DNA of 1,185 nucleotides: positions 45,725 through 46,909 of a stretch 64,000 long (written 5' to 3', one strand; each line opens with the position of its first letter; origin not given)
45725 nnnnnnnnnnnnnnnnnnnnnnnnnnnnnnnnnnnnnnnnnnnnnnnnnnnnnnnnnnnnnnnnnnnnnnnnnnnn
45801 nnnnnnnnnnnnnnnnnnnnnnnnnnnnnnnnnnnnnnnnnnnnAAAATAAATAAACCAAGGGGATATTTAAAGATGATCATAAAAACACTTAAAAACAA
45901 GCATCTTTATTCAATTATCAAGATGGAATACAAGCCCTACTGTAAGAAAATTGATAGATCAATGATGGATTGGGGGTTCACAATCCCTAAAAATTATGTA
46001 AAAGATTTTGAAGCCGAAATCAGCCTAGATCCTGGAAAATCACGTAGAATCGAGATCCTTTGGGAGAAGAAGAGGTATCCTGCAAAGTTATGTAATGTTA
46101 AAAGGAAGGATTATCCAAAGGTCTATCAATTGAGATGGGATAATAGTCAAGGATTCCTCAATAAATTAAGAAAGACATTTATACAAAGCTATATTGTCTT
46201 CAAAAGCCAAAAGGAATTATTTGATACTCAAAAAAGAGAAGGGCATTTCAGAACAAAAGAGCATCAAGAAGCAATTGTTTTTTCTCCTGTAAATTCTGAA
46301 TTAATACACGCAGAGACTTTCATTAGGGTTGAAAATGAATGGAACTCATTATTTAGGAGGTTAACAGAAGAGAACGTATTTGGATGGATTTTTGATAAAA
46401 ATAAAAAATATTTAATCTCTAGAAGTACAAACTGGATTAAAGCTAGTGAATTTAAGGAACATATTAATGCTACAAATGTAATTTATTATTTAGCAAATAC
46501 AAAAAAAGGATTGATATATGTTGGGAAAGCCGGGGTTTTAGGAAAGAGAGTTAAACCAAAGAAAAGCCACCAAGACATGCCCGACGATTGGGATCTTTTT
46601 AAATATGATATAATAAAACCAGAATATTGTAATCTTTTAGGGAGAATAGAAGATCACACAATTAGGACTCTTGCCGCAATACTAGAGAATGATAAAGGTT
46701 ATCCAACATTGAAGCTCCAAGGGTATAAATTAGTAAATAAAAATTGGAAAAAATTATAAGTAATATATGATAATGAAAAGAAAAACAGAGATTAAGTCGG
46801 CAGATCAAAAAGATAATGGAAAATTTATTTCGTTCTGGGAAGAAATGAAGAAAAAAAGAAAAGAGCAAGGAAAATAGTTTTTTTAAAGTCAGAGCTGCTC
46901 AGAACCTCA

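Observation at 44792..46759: Standalone Cas4-like nuclease next to a GIY-YIG nuclease with a novel N-terminal domain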

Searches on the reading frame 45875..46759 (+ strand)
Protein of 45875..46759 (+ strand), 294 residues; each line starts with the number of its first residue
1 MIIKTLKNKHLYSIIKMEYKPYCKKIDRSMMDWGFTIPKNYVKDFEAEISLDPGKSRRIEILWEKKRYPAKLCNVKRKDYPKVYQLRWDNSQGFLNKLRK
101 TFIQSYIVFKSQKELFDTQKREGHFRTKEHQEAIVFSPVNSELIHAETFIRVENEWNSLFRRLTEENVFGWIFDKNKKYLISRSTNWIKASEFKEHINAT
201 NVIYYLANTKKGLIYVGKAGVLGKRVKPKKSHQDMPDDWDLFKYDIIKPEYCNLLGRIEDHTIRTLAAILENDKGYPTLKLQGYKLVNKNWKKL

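Call 3: search_protein_families(library=pfam, proteins=[window:45875-46759:+], max_evalue=0.1)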
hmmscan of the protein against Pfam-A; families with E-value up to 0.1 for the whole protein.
window:45875-46759:+ (294 aa): 0 families

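Call 7: search_protein_families(library=ncbifam, proteins=[window:45875-46759:+], max_evalue=0.1)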
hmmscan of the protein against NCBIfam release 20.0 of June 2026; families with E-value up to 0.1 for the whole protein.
window:45875-46759:+ (294 aa): 1 family
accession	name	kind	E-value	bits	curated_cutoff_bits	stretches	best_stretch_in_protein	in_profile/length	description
NF011551.0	PRK14981.1-3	equivalog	0.051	13.9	183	0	99-175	4-76/120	DNA-directed RNA polymerase subunit F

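Call 8: search_protein_families(library=padloc, proteins=[window:45875-46759:+], max_evalue=0.1)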
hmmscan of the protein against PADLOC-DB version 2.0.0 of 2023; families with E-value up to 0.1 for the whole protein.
window:45875-46759:+ (294 aa): 0 families

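Call 9: search_protein_families(library=phrogs, proteins=[window:45875-46759:+], max_evalue=0.1)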
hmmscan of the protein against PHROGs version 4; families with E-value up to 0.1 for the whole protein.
window:45875-46759:+ (294 aa): 0 families

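Call 10: search_solved_structures(query=window:45875-46759:+, max_evalue=10, show_alignments=2)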
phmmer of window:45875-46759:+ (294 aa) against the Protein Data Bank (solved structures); distinct sequences matched with E-value up to 10: 0.

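Call 12: find_homologous_proteins(query=window:45875-46759:+, max_evalue=0.01)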
Query window:45875-46759:+ (294 aa): 211 proteins with E <= 0.01 among 503 candidates; the best 120 are listed.
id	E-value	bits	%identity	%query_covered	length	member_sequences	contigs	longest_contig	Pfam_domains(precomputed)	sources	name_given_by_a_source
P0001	2.0e-196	669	100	100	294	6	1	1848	-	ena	-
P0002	1.1e-134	467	73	95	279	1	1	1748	-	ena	-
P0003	3.6e-134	465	71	95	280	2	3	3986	-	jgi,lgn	-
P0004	4.2e-134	465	73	95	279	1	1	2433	-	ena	-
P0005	2.1e-133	462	72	95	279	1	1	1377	-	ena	-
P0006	3.5e-130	452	68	95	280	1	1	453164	-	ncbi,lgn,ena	-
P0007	7.7e-129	447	74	90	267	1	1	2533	-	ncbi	-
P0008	1.8e-128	446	71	95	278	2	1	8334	-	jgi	-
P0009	1.0e-126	440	72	90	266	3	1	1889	-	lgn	-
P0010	1.4e-125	437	73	90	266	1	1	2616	-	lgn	-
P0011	2.3e-123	429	71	90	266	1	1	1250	-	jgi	-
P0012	2.0e-117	410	64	94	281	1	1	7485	-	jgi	-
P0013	3.0e-117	409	64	94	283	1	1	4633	-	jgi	-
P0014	5.9e-117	408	63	95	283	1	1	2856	-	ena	-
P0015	6.5e-117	408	65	94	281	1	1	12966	-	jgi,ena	-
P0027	2.1e-112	394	62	95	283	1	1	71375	-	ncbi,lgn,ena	-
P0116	1.4e-94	335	58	94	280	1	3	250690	-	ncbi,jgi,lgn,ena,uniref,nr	ncbi:GIY-YIG nuclease family protein [uncultured Draconibacterium sp.]|uniref:GIY-YIG nuclease famil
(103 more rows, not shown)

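Call 16: search_solved_structures(query=A1, max_evalue=10, show_alignments=3)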
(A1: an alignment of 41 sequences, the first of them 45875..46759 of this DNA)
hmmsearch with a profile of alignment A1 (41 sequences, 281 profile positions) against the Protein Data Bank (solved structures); distinct sequences matched with E-value up to 10: 1.
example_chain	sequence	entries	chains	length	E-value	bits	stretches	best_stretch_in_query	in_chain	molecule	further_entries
2wsh_A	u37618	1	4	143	0.069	15.9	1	185-222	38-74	ENDONUCLEASE II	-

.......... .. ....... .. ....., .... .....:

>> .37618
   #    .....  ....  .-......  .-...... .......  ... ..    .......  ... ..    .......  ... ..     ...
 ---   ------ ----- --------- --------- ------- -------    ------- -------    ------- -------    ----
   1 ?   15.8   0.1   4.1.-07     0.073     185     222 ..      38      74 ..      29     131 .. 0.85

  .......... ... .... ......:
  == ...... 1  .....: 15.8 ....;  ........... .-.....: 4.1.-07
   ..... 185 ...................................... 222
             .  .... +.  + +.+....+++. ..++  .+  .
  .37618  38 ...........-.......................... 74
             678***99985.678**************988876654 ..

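Call 17: find_encoding_contigs(protein=P0006, flank=8000, max_places=3)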
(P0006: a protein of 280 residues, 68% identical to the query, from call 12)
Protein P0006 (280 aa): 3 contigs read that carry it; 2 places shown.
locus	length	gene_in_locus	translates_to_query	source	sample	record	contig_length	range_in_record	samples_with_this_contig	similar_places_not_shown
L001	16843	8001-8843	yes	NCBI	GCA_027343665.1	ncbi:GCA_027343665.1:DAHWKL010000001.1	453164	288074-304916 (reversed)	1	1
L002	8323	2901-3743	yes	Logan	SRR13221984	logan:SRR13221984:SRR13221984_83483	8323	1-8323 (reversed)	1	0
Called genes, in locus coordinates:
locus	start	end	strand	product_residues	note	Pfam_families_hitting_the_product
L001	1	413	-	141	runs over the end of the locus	-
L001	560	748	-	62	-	-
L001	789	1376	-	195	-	-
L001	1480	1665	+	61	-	-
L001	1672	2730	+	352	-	PF00702:Hydrolase, PF08282:Hydrolase_3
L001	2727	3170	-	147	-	-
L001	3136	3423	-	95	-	-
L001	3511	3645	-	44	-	-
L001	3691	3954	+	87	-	-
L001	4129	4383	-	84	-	-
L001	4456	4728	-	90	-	-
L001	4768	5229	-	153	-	-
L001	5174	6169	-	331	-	-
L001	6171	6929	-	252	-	-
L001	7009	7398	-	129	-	-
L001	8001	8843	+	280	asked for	-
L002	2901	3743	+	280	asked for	-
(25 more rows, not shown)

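Call 18: find_encoding_contigs(protein=P0116, flank=8000, max_places=3)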
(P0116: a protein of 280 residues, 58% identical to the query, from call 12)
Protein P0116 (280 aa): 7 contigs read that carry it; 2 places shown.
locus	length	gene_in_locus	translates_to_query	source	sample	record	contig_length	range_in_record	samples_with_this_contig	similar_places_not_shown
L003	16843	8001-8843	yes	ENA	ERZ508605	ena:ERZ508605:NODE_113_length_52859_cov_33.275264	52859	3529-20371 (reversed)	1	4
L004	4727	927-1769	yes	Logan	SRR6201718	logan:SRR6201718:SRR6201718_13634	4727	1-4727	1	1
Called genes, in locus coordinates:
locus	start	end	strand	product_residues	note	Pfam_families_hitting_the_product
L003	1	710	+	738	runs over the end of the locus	PF16875:Glyco_hydro_36N, PF02065:Melibiase, PF02638:GHL10 (weak), PF16874:Glyco_hydro_36C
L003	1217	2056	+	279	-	PF00756:Esterase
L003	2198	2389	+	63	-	PF14375:Cys_rich_CWC (weak)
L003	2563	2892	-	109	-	-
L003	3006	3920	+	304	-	PF13280:WYL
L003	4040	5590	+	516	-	PF23598:LRR_14 (faint), PF23952:LRR_EndoS (faint), PF12799:LRR_4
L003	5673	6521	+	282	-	PF23952:LRR_EndoS (faint)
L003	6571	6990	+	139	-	-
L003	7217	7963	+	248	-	-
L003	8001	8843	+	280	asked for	-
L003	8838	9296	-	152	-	-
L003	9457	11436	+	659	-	PF11074:DUF2779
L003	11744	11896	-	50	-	-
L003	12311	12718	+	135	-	PF01475:FUR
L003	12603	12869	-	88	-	-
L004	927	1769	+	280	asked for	-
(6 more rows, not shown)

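Call 19: find_encoding_contigs(protein=P0027, flank=8000, max_places=3)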
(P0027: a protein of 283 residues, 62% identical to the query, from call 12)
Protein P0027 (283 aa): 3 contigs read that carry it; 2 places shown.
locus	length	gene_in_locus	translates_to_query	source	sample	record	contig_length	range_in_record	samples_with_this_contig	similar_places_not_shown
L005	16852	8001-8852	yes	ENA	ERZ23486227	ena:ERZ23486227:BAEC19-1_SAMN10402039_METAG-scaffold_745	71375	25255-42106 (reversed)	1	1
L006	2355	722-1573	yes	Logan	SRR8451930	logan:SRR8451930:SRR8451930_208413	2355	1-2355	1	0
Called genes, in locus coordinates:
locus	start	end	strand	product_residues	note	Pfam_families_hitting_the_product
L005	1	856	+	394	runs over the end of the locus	PF12705:PDDEXK_1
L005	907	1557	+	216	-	-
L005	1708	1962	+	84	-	-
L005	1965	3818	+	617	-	-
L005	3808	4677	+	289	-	-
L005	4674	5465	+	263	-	PF19866:DUF6339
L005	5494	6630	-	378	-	PF02086:MethyltransfD12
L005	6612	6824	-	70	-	-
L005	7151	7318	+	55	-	PF04014:MazE_antitoxin (weak)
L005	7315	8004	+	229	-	-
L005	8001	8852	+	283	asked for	-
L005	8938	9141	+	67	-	-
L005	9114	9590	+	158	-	-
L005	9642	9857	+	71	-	-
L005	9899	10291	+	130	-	-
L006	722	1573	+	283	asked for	-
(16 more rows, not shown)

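Call 24: find_related_loci(query=A1, collection=genome_contigs, flank=6000)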
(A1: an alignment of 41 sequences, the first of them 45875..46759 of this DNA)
Query A1 (294 aa) in genome_contigs; peptide patterns used: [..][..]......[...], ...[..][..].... (x = any residue, [..] = any of these).
27 stretches matched a pattern; 18 encode a relative of the query (tblastn E <= 1e-3); 18 distinct loci.
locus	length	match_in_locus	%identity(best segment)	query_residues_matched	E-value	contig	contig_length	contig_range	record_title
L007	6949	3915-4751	72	17-294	4e-141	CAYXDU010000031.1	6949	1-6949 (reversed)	MAG TPA_asm: Candidatus Woesearchaeota archaeon isolate binchicken_co211_210 genome assembly, contig: NODE_8551_length_6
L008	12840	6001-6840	72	17-294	8e-140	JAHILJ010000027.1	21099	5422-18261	MAG: Nanoarchaeota archaeon isolate KR13_N2.mb.17 KR13_N2.mb.17_k141_122170, whole genome shotgun sequence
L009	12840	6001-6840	68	17-294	3e-135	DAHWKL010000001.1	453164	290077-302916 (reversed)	MAG TPA_asm: archaeon isolate clean1337 NODE_1_length_453164_cov_5.171199, whole genome shotgun sequence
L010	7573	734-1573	61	20-294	4e-113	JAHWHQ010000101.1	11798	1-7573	MAG: Candidatus Woesearchaeota archaeon isolate MP5_5_87 k127_68796832, whole genome shotgun sequence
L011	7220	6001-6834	61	22-294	2e-112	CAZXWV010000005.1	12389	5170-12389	MAG TPA_asm: Candidatus Woesearchaeota archaeon isolate SRP050083_co2_138 genome assembly, contig: NODE_3872_length_1238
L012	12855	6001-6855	57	13-294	2e-108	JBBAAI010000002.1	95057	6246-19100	MAG: Candidatus Paceibacterota bacterium isolate SO_2017_GW3_38 scaffold_233_c1_OW296A_2017, whole genome shotgun sequen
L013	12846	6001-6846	56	15-294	7e-105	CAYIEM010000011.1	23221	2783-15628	MAG TPA_asm: uncultured Candidatus Saccharibacteria bacterium isolate ERP119705_co1_285 genome assembly, contig: NODE_22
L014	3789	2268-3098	54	22-294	9e-103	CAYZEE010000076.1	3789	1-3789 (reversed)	MAG TPA_asm: uncultured Gammaproteobacteria bacterium isolate SRP271791_co2_53 genome assembly, contig: NODE_8058_length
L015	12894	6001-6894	56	3-294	1e-101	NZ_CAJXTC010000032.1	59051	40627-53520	MAG: uncultured Draconibacterium sp. isolate SRR6201696_bin.1_MetaBAT_v2.12.1_MAG, whole genome shotgun sequence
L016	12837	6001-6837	54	18-294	5e-101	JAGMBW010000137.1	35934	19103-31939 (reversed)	MAG: Desulfobacterales bacterium isolate RS_16_34 ZL425.bin.34.fa_137, whole genome shotgun sequence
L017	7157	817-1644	55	22-294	8e-101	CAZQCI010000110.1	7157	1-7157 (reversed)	MAG TPA_asm: uncultured Nitrospiraceae bacterium isolate SRP342105_co2_53 genome assembly, contig: NODE_11706_length_715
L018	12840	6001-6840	54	20-294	2e-100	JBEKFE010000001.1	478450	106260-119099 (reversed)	MAG: Bacteroidales bacterium isolate SPRUCE 222 SPRUCE_222_1, whole genome shotgun sequence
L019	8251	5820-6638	53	21-289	8e-91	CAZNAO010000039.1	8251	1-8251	MAG TPA_asm: uncultured Gammaproteobacteria bacterium isolate SRP329715_co1_182 genome assembly, contig: NODE_13331_leng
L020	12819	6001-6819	54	21-289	1e-90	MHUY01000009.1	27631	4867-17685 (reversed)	MAG: Candidatus Yonathbacteria bacterium RIFOXYC2_FULL_47_9 rifoxyc2_full_scaffold_1450, whole genome shotgun sequence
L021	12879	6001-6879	52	3-294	1e-89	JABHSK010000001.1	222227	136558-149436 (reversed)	MAG: Candidatus Parcubacteria bacterium isolate SI039_bin36 k141_2370119, whole genome shotgun sequence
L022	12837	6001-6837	52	15-289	4e-89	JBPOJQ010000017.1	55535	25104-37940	MAG: Candidatus Magasanikiibacteriota bacterium isolate MAG_812 c_000000621913, whole genome shotgun sequence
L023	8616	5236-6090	48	14-294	1e-85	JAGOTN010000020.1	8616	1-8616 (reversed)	MAG: Candidatus Paceibacterota bacterium isolate Gw_Eff_bin_422 Gw_Eff_22861_length_8616_cov_45.594770, whole genome sho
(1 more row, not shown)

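Call 26: predict_structure(alignment_id=A1)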
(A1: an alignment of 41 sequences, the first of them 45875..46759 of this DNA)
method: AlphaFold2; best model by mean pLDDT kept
length: 294 residues; sequences in the alignment: 41
mean_pLDDT: 78.4   pTM: 0.53
mean pLDDT of the five models: 78.4, 78.0, 76.9, 75.7, 75.6
residues with pLDDT >= 90: 116; 70-90: 87; 50-70: 64; < 50: 27
segments of 3 or more residues with pLDDT < 50: 1-5, 7-14, 115-128
pLDDT, mean of each block of 10 residues (from residue 1): 46 62 89 93 95 96 96 94 94 87 68 48 43 90 91 64 57 56 85 94 91 89 91 90 86 65 74 71 77 62
secondary structure, 60 per line:
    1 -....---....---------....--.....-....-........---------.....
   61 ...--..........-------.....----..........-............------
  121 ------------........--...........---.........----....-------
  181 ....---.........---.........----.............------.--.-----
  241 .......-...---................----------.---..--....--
elements in order: E2-5 H9-12 E22-25 H28-32 E34-37 H39-46 E56-63 E66-75 E83-87 H92-101 H103-114 E133-140 E143-153 H157-165 H170-173 E181-184 H190-196 E200-208 E213-221 H222-225 E241-247 H255-269 H289-292

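Call 30: search_protein_representatives(alignment_id=A1)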
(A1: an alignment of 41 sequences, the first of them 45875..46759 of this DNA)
Query: 41 sequences, 281 profile positions. Proteins with E-value up to 0.001 (for the whole library): 392; up to 1e-10: 113; up to 1e-30: 34. The best 150 are listed.
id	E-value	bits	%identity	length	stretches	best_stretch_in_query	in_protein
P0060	7.2e-148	508.0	-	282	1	4-281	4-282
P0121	9.6e-113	392.8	-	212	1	72-281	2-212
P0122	1.3e-111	389.0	-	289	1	2-281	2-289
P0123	2.3e-83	296.3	-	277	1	4-280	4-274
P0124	1.2e-77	277.6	-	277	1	3-281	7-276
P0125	1.6e-77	277.2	-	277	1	3-279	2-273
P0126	1.6e-77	277.2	-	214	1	2-174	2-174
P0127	3.4e-77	276.1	-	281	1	4-279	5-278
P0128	4.8e-76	272.3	-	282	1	2-281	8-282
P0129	3.2e-67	243.4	-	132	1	152-281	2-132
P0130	2.2e-66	240.7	-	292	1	4-277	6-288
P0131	3.1e-57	210.6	-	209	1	70-278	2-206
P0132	1.2e-56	208.6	-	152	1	162-280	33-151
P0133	2.3e-54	201.2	-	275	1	5-277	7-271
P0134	1.1e-53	199.0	-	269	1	4-277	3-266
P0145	7.6e-38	147.0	-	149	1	201-281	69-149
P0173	2.4e-21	92.9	-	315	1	177-280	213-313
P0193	1.4e-16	77.3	-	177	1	126-278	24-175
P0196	1.8e-16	76.9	-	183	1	153-279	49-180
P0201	1.8e-15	73.6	-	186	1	197-279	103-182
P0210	4.7e-14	68.9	-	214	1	172-276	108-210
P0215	7.1e-13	65.1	-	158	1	193-280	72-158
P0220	1.1e-12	64.5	-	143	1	172-278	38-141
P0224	7.2e-12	61.8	-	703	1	5-166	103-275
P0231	3.0e-11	59.8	-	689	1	4-204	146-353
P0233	1.3e-10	57.6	-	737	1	5-96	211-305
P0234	1.5e-10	57.5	-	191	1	172-277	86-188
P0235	1.7e-10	57.3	-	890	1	6-96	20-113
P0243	5.8e-10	55.5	-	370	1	4-91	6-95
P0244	8.0e-10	55.1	-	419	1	7-153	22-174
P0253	1.5e-09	54.1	-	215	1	172-278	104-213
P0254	1.7e-09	54.0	-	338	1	5-135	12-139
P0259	2.6e-09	53.4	-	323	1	5-97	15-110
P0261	3.6e-09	52.9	-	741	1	7-103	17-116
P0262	3.9e-09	52.8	-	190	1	145-277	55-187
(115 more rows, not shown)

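Call 31: search_protein_families(library=pfam, proteins=[P0224, P0231, P0233, P0235, P0261, P0243, P0244, P0259, P0173, P0254], max_evalue=0.01)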
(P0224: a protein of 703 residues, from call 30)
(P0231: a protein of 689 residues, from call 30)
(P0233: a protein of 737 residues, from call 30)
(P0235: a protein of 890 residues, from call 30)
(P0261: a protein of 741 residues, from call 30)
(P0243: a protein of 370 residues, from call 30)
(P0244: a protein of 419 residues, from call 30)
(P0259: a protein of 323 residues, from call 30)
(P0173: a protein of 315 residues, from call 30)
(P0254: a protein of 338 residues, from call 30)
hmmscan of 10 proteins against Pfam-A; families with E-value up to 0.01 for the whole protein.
P0224 (703 aa): 13 families
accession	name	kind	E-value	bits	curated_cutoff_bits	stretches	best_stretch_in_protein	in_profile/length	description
PF07728.20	AAA_5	-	1.9e-22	80.2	22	1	442-597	1-139/139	AAA domain (dynein-related subfamily)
PF01878.24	EVE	-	5.3e-09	36.7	23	1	267-402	3-145/145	EVE domain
PF20720.3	nSTAND3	-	9.1e-08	32.4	27.2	1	424-469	1-44/155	Novel STAND NTPase 3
PF24389.1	ORC-CDC6-like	-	0.00013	21.3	27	1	414-465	10-57/571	ORC-CDC6-like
PF01695.23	IstB_IS21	-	0.00026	21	24.1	1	437-474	89-124/238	IstB-like ATP binding protein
PF13401.12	AAA_22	-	0.00043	21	27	1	439-530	4-95/130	AAA domain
PF13173.12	AAA_14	-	0.00082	19.8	27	1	440-530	2-73/129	AAA domain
PF13238.12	AAA_18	-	0.0029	18.5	29.4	1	443-482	1-38/128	AAA domain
PF00004.35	AAA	-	0.0032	18.4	21.2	0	444-580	2-109/131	ATPase family associated with various cellular activities (AAA)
PF13479.12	AAA_24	-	0.0074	16.6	27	0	440-490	2-54/195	AAA domain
PF01078.27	Mg_chelatase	-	0.0077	16.1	20.3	0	440-469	22-51/207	Magnesium chelatase, subunit ChlI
PF12775.13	AAA_7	-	0.0093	15.9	25.8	0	426-485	18-76/181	P-loop containing dynein motor region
PF04851.21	ResIII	-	0.0099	16.2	22.5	0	419-477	20-60/164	Type III restriction enzyme, res subunit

P0231 (689 aa): 5 families
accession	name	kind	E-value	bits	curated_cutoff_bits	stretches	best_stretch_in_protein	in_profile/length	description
PF07728.20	AAA_5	-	1.7e-06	28.5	22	1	349-508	2-138/139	AAA domain (dynein-related subfamily)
PF25201.1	nSTAND6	-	0.00018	22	27.7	1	334-374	6-46/148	Novel STAND NTPase 6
PF02562.22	PhoH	-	0.0022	18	27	0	340-416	13-86/205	PhoH-like protein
PF02367.23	TsaE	-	0.0025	18.2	26.6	0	338-374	13-49/128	Threonylcarbamoyl adenosine biosynthesis protein TsaE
PF13191.12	AAA_16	-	0.009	17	32.6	0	345-373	23-51/167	AAA ATPase domain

P0233 (737 aa): 4 families
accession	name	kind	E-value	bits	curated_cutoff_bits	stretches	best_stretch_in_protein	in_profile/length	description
PF12102.13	MrcB_N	-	8.8e-47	159.5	25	1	18-197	2-182/183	MrcB-like, N-terminal domain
PF07728.20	AAA_5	-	1.2e-06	29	22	1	388-537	2-127/139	AAA domain (dynein-related subfamily)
PF13191.12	AAA_16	-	0.002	19.1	32.6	1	384-419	23-61/167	AAA ATPase domain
PF25201.1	nSTAND6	-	0.005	17.3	27.7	0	374-407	7-40/148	Novel STAND NTPase 6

P0235 (890 aa): 2 families
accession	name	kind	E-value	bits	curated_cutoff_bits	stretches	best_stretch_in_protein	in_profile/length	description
PF07728.20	AAA_5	-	3.2e-08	34.1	22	1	561-714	2-138/139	AAA domain (dynein-related subfamily)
PF13191.12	AAA_16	-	0.00037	21.5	32.6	1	557-586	23-52/167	AAA ATPase domain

P0261 (741 aa): 3 families
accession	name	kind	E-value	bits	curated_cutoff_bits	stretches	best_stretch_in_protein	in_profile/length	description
PF07728.20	AAA_5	-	1.3e-06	28.9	22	1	421-553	2-125/139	AAA domain (dynein-related subfamily)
PF13191.12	AAA_16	-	0.001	20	32.6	1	405-446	9-56/167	AAA ATPase domain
PF25201.1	nSTAND6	-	0.0028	18.2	27.7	1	406-458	6-56/148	Novel STAND NTPase 6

P0243 (370 aa): 1 family
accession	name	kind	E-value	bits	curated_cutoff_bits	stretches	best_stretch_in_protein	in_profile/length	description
PF09254.17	FokI_cleav_dom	-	0.0028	17.5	25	1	191-277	30-108/188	FokI, cleavage domain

P0244 (419 aa): 1 family
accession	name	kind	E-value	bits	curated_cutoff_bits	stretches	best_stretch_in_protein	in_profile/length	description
PF12102.13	MrcB_N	-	1.4e-51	175.2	25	1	170-355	1-182/183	MrcB-like, N-terminal domain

P0259 (323 aa): 2 families
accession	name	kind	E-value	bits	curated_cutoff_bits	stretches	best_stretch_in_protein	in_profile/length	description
PF01844.29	HNH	-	6.1e-10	39.5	21.4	1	225-284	1-46/47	HNH endonuclease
PF13391.12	HNH_2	-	2.4e-05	24.5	21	1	225-285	1-61/66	HNH endonuclease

P0173 (315 aa): 1 family
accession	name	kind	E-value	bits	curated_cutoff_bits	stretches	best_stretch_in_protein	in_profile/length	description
PF02730.20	AFOR_N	-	1.3e-76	257.3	29.8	1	6-205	1-199/199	Aldehyde ferredoxin oxidoreductase, N-terminal domain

P0254 (338 aa): 1 family
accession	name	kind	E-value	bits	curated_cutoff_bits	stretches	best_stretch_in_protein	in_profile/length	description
PF12102.13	MrcB_N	-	3.3e-09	37.1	25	1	167-231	34-102/183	MrcB-like, N-terminal domain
